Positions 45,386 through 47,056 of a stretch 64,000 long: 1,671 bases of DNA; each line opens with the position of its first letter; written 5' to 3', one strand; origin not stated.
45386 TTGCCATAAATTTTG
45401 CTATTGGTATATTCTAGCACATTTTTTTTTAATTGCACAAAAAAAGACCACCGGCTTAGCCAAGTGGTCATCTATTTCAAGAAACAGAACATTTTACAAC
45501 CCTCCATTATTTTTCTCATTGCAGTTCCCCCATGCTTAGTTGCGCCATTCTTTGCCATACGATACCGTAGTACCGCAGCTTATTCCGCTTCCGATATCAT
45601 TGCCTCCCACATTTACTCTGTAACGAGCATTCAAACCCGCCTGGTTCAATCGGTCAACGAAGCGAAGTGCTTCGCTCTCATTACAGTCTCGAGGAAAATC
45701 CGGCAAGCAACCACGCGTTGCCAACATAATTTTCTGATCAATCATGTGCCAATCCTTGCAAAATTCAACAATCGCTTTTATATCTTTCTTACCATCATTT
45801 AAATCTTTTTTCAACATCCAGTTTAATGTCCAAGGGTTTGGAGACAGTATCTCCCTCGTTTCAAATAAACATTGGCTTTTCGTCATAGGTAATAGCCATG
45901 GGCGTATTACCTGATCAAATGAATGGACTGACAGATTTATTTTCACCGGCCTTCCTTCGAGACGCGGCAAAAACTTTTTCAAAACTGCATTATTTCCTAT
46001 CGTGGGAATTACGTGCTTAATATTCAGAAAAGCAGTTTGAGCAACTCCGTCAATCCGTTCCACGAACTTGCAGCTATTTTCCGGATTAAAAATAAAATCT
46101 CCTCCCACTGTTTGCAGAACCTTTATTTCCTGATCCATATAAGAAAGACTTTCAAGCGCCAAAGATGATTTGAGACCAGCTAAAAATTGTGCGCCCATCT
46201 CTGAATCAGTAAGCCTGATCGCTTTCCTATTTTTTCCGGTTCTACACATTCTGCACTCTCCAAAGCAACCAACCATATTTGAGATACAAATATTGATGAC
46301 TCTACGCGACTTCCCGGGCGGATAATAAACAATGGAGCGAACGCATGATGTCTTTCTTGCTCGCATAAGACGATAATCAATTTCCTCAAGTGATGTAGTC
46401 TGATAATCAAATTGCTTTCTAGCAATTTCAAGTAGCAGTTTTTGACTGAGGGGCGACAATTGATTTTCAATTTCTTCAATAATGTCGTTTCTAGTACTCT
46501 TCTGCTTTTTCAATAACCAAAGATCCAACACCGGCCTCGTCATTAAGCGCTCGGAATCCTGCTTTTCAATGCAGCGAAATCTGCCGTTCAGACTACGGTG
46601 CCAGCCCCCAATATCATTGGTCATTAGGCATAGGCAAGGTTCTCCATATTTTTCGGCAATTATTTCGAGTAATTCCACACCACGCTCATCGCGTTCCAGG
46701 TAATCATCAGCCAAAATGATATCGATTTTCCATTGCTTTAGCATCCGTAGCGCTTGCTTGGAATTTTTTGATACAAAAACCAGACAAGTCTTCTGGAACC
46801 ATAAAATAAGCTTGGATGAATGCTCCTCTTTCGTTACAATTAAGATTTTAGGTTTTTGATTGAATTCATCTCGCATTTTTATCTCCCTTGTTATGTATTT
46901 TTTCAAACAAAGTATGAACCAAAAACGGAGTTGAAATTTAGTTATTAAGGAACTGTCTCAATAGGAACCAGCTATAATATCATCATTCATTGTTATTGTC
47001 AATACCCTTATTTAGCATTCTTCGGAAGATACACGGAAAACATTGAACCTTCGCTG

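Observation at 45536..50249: Receiver-domain fused to an RlmN/Cfr-family radical SAM methyltransferase, inside a signalling island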

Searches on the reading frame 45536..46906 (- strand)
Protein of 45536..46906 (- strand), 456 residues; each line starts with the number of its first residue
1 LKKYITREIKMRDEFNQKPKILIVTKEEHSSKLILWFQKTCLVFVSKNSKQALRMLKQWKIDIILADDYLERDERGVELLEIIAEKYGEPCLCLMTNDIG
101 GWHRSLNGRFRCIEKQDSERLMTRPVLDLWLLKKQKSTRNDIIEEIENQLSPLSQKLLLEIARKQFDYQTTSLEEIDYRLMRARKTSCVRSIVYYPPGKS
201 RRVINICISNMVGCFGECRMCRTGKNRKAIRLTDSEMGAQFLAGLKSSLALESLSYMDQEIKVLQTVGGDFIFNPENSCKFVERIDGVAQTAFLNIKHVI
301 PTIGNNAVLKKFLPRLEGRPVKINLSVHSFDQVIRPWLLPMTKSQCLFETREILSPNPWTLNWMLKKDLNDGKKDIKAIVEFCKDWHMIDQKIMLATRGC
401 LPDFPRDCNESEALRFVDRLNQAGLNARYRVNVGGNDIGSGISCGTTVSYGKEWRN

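Call 3: search_protein_families(library=pfam, proteins=[window:45536-46906:-], max_evalue=1)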
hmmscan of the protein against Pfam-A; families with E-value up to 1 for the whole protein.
window:45536-46906:- (456 aa): 1 family
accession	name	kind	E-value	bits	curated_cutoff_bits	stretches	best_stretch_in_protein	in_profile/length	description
PF00072.30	Response_reg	-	0.002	18.7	30.2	1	38-96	20-77/111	Response regulator receiver domain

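Call 4: search_protein_families(library=ncbifam, proteins=[window:45536-46906:-], max_evalue=1)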
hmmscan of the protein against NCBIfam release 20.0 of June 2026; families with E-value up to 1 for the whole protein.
window:45536-46906:- (456 aa): 12 families
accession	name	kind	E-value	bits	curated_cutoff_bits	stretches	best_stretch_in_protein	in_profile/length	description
NF011034.0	PRK14464.1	equivalog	9.6e-10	37.7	422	1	205-441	97-322/348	RNA methyltransferase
TIGR00048.1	rRNA_mod_RlmN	equivalog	1.1e-09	37.8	290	1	129-438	36-335/355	dual-specificity RNA methyltransferase RlmN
NF000424.4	CfrAB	exception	2.2e-05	24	530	1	206-433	99-325/338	Cfr family 23S rRNA (adenine(2503)-C(8))-methyltransferase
NF011024.0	PRK14453.1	equivalog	6.8e-05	22.3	468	1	206-438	103-333/348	23S rRNA (adenine(2503)-C(8))-methyltransferase Cfr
TIGR04432.1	rSAM_Cfr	equivalog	0.00019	20.9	550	1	206-259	101-154/341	Cfr family 23S rRNA (adenine(2503)-C(8))-methyltransferase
NF008396.0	PRK11194.1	equivalog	0.0048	15.8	633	1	193-343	102-245/379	dual-specificity RNA methyltransferase RlmN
NF052596.1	RR_EAL_PvrR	equivalog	0.017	13.8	580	1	41-96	29-83/398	response regulator cyclic di-GMP phosphodiesterase PvrR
NF011040.0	PRK14470.1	equivalog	0.027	13.9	441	1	205-349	98-232/338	ribosomal RNA large subunit methyltransferase N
NF007969.0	PRK10693.1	equivalog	0.037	13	329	1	20-86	9-76/337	two-component system response regulator RssB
NF007467.0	PRK10046.1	equivalog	0.055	13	264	1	42-87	32-77/226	two-component response regulator DpiA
NF053512.1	nitric_RR_NosR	exception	0.13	11.2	400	1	38-96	20-77/422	response regulator c-di-GMP phosphodiesterase, NosR family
NF041832.1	near_NosP_CTERM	subfamily_domain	0.17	10.9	400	1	40-96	275-334/370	NahK/ErcS family hybrid sensor histidine kinase/response regulator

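Call 5: find_homologous_proteins(query=window:45536-46906:-, max_evalue=0.001)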
Query window:45536-46906:- (456 aa): 3 proteins with E <= 0.001 among 6032 candidates.
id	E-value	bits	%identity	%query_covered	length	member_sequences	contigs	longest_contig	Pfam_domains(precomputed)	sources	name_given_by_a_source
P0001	0.0e+0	1028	100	98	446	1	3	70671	-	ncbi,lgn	-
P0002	5.9e-269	910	89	98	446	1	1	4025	-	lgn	-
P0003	2.9e-62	229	35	95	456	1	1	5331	PF00072.31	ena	-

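Call 6: search_solved_structures(query=window:45536-46906:-, max_evalue=1, show_alignments=2)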
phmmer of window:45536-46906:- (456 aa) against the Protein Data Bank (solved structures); distinct sequences matched with E-value up to 1: 8.
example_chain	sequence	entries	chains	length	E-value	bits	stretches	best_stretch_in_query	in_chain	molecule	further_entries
6fz6_A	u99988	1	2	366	0.0028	19.8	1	190-344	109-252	Probable dual-specificity RNA methyltransferase RlmN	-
3rf9_A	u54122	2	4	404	0.081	15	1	196-405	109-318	Ribosomal RNA large subunit methyltransferase N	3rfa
6swl_A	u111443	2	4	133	0.4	12.7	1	33-96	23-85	Two-component response regulator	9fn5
9p0p_A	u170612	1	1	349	0.4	12.7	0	205-433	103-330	Ribosomal RNA large subunit methyltransferase Cfr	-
3f6p_A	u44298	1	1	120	0.51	12.3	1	20-98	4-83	Transcriptional regulatory protein yycF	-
2zwm_A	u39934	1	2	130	0.6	12.1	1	20-98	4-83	Transcriptional regulatory protein yycF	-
3luf_A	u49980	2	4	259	0.67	11.9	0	15-110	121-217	Two-component system response regulator/GGDEF domain protein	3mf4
4pl1_B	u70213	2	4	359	0.86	11.6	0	195-405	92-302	Dual-specificity RNA methyltransferase RlmN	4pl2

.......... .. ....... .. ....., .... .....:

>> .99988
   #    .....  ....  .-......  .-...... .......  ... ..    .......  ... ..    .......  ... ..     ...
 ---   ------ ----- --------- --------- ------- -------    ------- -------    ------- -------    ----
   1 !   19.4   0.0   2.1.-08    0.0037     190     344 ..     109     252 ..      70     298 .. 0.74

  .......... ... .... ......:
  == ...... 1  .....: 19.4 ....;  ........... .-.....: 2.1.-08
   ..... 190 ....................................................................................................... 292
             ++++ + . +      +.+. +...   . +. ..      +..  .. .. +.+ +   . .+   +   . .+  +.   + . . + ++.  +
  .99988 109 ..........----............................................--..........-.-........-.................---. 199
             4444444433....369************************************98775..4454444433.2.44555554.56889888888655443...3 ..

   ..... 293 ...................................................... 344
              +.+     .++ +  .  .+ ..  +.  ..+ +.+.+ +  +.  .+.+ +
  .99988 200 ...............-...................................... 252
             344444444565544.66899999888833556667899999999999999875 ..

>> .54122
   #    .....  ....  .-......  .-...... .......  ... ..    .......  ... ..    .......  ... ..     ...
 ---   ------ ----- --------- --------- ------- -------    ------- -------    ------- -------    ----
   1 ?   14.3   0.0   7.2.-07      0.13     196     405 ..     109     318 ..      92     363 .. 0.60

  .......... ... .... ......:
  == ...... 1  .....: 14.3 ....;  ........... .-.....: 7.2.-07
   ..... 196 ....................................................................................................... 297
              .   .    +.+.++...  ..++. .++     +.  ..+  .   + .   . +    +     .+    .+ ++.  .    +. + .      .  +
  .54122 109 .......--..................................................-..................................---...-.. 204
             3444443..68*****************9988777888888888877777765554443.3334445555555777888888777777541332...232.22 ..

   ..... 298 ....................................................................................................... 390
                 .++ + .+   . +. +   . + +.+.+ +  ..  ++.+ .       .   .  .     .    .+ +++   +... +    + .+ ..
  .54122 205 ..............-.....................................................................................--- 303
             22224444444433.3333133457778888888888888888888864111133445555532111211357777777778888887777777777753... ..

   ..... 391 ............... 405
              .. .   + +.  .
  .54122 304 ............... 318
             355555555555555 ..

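Call 8: find_encoding_contigs(protein=P0003, flank=10000)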
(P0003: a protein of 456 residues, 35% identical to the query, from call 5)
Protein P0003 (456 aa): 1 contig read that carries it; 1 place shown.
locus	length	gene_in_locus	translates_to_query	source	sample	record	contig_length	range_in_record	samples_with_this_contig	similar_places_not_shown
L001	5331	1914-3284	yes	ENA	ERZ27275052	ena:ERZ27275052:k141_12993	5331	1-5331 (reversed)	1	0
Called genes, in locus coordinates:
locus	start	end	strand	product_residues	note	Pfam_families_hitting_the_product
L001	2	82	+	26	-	?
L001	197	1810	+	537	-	PF00072:Response_reg, PF00512:HisKA, PF02518:HATPase_c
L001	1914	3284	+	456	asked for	PF00072:Response_reg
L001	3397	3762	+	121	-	PF00072:Response_reg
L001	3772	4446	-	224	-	PF00072:Response_reg, PF00486:Trans_reg_C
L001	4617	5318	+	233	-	PF04542:Sigma70_r2, PF08281:Sigma70_r4_2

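Call 9: find_encoding_contigs(protein=P0001, flank=10000)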
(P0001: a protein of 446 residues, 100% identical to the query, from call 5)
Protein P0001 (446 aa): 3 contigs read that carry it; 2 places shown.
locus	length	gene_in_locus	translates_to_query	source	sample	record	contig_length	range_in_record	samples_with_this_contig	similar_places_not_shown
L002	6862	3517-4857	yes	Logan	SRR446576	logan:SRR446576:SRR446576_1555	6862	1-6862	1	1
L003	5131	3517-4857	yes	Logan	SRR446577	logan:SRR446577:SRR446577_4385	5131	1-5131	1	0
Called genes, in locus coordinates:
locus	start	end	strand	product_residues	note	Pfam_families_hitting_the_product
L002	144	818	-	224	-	PF00072:Response_reg, PF00486:Trans_reg_C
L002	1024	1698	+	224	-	PF04542:Sigma70_r2, PF04545:Sigma70_r4, PF08281:Sigma70_r4_2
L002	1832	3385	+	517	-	PF00072:Response_reg, PF00512:HisKA, PF02518:HATPase_c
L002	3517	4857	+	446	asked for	-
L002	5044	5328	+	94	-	-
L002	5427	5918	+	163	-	PF01569:PAP2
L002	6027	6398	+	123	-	PF03779:SPW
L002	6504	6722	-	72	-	-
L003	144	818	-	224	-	PF00072:Response_reg, PF00486:Trans_reg_C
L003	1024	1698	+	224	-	PF04542:Sigma70_r2, PF04545:Sigma70_r4, PF08281:Sigma70_r4_2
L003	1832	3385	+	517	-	PF00072:Response_reg, PF00512:HisKA, PF02518:HATPase_c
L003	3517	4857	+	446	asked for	-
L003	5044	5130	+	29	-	?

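Call 22: search_protein_representatives(alignment_id=A1)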
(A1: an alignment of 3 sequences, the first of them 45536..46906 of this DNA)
Query: 3 sequences, 446 profile positions. Proteins with E-value up to 0.001 (for the whole library): 1533; up to 1e-10: 123; up to 1e-30: 26. The best 150 are listed.
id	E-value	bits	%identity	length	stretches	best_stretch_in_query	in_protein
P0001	5.6e-271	915.1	-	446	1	1-446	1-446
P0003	9.3e-229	775.9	-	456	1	1-441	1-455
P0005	4.7e-104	364.9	-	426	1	25-436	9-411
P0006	6.7e-101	354.5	-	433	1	1-440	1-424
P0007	8.5e-101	354.2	-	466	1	5-441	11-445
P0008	6.8e-100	351.2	-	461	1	5-439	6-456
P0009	3.3e-80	286.3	-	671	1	4-435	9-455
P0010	4.1e-73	262.9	-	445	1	6-438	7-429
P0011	3.9e-71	256.4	-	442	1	7-427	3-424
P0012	2.9e-64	233.8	-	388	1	6-400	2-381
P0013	2.1e-54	201.3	-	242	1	81-323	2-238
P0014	4.6e-49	183.7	-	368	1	7-372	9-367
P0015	5.2e-44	167.0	-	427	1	5-432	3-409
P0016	2.4e-42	161.5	-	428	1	5-436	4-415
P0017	6.7e-41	156.8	-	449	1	6-442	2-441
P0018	2.1e-39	151.8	-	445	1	10-438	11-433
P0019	4.1e-38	147.6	-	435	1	5-437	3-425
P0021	8.2e-36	140.0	-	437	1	4-438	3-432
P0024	1.3e-33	132.7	-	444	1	10-438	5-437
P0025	8.8e-33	130.0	-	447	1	6-427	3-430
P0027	3.1e-31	124.9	-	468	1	3-439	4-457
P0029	6.7e-30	120.5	-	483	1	5-437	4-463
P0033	6.6e-28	113.9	-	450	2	178-438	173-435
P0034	7.5e-28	113.8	-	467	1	7-438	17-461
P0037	1.1e-27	113.2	-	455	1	10-437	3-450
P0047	9.9e-24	100.2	-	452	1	10-377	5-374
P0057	1.1e-21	93.4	-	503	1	7-437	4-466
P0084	1.7e-15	73.0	-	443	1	6-438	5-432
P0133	2.2e-10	56.2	-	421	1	191-376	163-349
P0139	4.0e-10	55.3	-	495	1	183-429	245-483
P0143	5.2e-10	54.9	-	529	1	190-427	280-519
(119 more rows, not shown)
